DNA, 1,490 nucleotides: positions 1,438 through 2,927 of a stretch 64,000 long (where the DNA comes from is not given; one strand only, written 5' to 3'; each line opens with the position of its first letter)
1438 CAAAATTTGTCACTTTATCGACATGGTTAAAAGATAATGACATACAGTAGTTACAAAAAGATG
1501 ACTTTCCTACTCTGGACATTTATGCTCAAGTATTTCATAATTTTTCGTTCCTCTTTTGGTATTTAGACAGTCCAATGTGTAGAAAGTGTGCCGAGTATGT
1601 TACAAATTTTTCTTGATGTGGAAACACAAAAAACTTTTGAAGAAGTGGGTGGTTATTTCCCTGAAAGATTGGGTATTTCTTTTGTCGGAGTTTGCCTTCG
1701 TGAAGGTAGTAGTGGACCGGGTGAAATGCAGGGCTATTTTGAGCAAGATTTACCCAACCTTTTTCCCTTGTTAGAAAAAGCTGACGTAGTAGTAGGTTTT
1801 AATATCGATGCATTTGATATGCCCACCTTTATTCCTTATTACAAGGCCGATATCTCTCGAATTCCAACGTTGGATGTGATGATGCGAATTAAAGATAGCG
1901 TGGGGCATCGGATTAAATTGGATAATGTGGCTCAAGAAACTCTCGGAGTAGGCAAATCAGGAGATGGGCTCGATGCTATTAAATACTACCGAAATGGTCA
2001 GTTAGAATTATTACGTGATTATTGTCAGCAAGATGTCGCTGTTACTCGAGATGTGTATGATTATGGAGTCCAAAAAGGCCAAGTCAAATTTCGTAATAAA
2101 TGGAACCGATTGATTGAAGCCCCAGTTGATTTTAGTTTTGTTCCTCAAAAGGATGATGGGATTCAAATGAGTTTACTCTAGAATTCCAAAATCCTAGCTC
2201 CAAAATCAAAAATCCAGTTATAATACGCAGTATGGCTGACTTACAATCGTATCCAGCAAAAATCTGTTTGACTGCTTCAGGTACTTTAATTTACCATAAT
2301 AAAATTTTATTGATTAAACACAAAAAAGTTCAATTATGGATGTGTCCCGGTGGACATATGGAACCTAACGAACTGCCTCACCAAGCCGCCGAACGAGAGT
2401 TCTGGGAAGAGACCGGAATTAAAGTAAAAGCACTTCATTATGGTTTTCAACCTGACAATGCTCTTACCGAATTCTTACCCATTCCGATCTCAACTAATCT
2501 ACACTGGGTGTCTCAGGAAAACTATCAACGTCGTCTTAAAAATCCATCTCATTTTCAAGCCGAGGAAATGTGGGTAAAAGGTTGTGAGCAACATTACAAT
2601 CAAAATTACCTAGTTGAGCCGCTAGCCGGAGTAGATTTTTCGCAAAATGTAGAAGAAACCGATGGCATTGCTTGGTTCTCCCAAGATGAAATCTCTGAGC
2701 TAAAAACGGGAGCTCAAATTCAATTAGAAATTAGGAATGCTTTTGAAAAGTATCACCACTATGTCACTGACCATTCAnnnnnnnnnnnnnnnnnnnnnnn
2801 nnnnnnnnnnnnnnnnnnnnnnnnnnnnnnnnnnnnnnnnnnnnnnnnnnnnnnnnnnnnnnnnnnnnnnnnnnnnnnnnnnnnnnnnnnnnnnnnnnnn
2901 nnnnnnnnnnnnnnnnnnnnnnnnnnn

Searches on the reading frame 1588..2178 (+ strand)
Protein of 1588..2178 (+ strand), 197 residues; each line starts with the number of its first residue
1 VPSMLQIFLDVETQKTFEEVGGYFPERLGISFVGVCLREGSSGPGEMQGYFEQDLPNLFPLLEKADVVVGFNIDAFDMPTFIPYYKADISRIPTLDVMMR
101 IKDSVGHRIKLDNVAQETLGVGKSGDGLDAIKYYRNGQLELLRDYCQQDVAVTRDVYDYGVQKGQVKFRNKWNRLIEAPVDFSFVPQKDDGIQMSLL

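Call 47: search_protein_families(library=pfam, proteins=[window:1588-2178:+], max_evalue=0.001)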
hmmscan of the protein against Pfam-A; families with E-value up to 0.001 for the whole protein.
window:1588-2178:+ (197 aa): 2 families
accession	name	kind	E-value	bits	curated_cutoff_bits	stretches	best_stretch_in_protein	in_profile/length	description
PF13482.12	RNase_H_2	-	3.4e-07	30.8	22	1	36-159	36-163/165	RNase_H superfamily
PF10108.15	DNA_pol_B_exo2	-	1.3e-05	25.4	24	1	107-157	119-170/213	Predicted 3'-5' exonuclease related to the exonuclease domain of PolB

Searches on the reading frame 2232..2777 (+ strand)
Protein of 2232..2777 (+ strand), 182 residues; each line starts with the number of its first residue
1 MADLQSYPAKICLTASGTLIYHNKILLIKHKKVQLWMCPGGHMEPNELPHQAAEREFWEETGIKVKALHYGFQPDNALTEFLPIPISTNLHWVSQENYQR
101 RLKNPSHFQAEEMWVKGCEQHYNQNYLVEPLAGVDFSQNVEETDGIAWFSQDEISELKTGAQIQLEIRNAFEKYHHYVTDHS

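Call 47: search_protein_families(library=pfam, proteins=[window:2232-2777:+], max_evalue=0.001)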
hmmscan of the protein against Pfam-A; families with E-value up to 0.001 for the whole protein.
window:2232-2777:+ (182 aa): 1 family
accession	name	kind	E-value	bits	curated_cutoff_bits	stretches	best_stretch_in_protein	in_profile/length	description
PF00293.34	NUDIX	-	2.8e-14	53.7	21.1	1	17-161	7-124/134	NUDIX domain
